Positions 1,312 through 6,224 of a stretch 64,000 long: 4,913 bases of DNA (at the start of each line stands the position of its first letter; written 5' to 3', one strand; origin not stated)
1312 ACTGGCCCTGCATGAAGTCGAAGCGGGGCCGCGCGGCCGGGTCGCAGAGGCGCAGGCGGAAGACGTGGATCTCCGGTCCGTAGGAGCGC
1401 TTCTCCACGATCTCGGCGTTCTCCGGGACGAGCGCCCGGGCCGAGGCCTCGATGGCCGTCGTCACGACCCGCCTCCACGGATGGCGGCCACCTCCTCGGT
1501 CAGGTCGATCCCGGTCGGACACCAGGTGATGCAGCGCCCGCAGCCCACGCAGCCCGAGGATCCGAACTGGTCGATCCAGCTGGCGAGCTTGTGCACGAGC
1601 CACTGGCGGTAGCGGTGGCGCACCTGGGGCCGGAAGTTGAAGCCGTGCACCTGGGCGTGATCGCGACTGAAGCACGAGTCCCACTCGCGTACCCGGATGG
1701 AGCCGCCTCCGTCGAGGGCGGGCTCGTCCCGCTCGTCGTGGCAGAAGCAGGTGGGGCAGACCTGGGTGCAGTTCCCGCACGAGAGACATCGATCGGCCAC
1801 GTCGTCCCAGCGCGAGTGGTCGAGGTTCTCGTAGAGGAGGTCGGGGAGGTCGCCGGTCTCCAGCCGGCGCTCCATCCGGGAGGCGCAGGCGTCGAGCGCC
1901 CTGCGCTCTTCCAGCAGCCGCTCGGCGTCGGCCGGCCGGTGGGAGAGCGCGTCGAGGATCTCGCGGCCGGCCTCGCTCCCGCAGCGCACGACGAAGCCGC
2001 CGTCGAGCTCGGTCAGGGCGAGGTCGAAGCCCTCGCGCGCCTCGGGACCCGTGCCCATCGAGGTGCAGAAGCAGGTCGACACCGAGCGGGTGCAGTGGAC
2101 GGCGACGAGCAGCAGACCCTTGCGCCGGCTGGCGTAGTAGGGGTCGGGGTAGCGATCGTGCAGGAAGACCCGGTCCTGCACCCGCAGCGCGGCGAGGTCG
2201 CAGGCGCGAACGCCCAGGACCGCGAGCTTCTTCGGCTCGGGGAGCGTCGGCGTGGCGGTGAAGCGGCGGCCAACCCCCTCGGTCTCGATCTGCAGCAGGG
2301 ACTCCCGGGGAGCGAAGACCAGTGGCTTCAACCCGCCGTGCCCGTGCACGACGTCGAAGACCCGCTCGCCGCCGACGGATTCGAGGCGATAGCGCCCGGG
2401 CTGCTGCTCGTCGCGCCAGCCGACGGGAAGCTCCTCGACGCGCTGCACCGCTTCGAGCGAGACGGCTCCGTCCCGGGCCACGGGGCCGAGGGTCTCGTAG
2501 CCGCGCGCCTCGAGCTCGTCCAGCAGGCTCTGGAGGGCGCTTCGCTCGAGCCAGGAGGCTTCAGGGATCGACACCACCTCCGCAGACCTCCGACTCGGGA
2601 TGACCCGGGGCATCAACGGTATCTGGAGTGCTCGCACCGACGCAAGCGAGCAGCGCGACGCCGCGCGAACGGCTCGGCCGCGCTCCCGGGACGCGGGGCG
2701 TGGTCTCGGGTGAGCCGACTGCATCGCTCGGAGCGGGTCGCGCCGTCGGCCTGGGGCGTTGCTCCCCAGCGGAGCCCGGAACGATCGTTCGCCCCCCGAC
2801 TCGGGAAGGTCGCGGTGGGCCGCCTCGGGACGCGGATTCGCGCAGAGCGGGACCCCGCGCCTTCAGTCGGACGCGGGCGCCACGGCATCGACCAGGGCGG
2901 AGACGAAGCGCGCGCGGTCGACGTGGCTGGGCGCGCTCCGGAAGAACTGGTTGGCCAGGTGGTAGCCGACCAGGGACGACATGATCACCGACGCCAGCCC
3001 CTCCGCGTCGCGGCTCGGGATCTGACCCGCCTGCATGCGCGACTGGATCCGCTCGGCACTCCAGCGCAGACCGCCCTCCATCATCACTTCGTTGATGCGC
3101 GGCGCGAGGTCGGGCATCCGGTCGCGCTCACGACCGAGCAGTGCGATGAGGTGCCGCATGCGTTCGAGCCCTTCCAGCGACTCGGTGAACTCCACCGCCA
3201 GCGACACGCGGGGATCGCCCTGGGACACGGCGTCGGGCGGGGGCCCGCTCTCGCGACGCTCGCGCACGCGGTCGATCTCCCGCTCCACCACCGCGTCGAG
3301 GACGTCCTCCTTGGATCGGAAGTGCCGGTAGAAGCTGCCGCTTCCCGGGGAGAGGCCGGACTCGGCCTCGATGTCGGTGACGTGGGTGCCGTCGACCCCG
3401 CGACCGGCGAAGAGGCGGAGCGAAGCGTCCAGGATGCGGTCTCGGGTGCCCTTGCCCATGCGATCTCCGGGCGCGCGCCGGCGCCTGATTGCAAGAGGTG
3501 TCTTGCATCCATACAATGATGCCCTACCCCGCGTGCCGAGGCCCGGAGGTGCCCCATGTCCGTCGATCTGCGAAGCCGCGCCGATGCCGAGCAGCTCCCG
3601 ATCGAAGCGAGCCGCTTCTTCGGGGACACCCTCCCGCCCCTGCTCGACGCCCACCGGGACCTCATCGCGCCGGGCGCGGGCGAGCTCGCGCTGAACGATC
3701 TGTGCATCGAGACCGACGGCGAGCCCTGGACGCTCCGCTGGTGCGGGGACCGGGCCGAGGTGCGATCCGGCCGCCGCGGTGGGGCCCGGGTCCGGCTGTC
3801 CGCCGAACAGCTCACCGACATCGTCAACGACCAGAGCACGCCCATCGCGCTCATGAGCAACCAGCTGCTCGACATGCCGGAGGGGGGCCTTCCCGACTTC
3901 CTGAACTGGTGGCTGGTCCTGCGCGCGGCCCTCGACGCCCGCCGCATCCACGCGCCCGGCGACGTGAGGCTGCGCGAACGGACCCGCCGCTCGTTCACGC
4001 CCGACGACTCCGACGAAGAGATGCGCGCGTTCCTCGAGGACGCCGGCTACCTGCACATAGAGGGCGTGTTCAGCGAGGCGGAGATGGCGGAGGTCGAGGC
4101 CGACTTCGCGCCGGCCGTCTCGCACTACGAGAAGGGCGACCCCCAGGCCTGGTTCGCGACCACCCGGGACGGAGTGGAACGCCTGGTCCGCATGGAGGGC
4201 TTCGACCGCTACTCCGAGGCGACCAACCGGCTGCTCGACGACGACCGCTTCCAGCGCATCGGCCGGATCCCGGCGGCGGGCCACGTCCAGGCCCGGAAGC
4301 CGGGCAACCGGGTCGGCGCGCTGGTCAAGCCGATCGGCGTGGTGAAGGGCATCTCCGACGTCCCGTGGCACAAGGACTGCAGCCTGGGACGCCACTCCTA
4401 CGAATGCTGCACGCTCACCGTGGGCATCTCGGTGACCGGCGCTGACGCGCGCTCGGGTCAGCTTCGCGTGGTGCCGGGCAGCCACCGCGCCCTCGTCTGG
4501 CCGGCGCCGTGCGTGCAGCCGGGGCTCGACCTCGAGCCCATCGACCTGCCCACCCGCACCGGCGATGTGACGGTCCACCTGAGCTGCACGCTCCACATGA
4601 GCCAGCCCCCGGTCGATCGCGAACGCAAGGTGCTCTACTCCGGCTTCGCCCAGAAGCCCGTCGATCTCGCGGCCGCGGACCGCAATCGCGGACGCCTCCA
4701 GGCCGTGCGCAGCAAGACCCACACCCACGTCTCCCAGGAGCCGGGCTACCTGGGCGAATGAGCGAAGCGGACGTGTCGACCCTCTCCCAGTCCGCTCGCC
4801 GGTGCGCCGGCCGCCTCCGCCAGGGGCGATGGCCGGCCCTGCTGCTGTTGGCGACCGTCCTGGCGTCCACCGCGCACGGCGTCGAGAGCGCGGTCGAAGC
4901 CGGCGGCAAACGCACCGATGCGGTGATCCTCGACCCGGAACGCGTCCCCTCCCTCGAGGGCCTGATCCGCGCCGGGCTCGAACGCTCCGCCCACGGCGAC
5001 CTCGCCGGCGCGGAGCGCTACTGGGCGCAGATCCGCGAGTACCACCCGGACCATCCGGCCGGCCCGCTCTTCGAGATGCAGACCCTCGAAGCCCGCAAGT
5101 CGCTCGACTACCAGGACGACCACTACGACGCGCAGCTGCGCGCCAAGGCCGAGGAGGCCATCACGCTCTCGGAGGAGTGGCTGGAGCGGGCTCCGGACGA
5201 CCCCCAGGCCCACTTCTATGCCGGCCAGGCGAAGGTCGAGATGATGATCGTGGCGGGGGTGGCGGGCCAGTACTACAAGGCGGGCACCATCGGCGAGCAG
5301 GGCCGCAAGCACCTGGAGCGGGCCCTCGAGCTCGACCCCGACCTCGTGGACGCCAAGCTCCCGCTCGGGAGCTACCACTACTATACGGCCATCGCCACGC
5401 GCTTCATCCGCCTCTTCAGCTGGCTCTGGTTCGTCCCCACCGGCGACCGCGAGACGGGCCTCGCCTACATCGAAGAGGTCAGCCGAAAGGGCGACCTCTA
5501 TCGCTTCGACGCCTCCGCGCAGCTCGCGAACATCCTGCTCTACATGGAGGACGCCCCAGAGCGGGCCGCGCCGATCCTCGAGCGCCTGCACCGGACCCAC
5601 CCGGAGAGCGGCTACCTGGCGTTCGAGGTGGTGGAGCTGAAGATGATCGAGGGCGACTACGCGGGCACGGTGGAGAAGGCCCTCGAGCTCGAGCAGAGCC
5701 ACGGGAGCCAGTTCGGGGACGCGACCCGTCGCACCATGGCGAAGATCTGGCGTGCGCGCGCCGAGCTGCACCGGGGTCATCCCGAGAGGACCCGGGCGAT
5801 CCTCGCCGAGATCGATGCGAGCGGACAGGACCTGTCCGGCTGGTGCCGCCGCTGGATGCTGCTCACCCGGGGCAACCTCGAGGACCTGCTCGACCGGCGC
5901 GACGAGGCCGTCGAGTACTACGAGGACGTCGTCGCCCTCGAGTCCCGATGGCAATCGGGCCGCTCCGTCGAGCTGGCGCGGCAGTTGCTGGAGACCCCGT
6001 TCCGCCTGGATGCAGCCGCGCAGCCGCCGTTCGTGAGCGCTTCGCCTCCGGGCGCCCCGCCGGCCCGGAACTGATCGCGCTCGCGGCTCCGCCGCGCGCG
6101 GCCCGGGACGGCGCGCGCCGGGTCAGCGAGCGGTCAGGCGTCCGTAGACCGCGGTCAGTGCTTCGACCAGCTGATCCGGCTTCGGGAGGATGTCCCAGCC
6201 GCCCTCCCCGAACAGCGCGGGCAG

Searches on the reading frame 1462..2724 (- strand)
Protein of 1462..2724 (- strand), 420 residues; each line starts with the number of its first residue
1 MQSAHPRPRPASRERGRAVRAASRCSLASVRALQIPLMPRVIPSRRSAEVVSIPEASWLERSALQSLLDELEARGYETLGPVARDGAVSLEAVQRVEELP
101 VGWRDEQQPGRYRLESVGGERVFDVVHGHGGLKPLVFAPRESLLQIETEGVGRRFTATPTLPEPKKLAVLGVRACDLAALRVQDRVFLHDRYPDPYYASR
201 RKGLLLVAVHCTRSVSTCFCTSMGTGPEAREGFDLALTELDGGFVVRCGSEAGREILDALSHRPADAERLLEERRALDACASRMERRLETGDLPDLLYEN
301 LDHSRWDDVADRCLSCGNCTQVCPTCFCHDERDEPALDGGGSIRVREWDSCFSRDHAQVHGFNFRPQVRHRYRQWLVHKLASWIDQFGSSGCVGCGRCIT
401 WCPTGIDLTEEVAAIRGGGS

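Call 70: search_protein_families(library=pfam, proteins=[window:1462-2724:-], max_evalue=0.00001)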
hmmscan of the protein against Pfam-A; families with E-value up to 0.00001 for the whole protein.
window:1462-2724:- (420 aa): 8 families
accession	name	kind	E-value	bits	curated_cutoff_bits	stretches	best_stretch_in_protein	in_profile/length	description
PF17179.9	Fer4_22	-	1.6e-32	112.6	27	1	312-406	1-95/95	4Fe-4S dicluster domain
PF13237.11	Fer4_10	-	3.5e-08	33.7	25.5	0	389-409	6-29/53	4Fe-4S dicluster domain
PF12797.12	Fer4_2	-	7.2e-08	32.3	24.5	0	310-325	7-22/22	4Fe-4S binding domain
PF12838.12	Fer4_7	-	9.2e-08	32.9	27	0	386-406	32-52/52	4Fe-4S dicluster domain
PF13746.11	Fer4_18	-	2.4e-07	31.4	27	0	385-410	54-79/114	4Fe-4S dicluster domain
PF13183.11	Fer4_8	-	2.8e-07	31.4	27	1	310-406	2-68/68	4Fe-4S dicluster domain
PF13534.11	Fer4_17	-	8.7e-07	29.8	22.2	0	299-325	32-58/61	4Fe-4S dicluster domain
PF25160.1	LdpA_Fe-S-bd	-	2.9e-06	27.4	27.6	0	390-405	26-41/49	LdpA Fe-S cluster-binding domain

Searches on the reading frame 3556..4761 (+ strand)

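Call 70: search_protein_families(library=pfam, proteins=[window:3556-4761:+], max_evalue=0.00001)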
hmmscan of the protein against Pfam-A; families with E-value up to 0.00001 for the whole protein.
window:3556-4761:+ (401 aa): 1 family
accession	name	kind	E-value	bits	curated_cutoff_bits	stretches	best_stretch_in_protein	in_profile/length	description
PF05721.19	PhyH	-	7.9e-11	43.1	22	1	161-351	2-204/213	Phytanoyl-CoA dioxygenase (PhyH)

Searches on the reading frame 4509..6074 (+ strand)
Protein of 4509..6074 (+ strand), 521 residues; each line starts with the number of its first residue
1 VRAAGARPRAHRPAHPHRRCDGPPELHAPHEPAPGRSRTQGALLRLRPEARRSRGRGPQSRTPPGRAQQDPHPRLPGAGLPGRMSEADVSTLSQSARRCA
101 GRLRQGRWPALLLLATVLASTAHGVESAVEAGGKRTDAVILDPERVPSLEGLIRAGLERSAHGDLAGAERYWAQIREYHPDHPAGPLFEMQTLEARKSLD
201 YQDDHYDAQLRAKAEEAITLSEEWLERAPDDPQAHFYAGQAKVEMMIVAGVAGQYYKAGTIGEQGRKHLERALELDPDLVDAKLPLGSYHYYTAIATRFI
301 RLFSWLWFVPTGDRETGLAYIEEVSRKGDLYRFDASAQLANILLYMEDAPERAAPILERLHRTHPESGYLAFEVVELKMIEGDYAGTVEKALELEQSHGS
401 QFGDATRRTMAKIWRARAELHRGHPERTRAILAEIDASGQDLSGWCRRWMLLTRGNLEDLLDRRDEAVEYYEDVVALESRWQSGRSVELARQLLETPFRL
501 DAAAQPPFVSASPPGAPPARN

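Call 70: search_protein_families(library=pfam, proteins=[window:4509-6074:+], max_evalue=0.00001)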
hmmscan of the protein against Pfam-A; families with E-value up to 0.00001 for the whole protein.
window:4509-6074:+ (521 aa): 1 family
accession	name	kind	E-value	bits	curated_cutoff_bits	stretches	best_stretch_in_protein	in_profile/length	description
PF13428.12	TPR_14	-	3.3e-08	33.9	23.5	0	213-240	16-43/44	Tetratricopeptide repeat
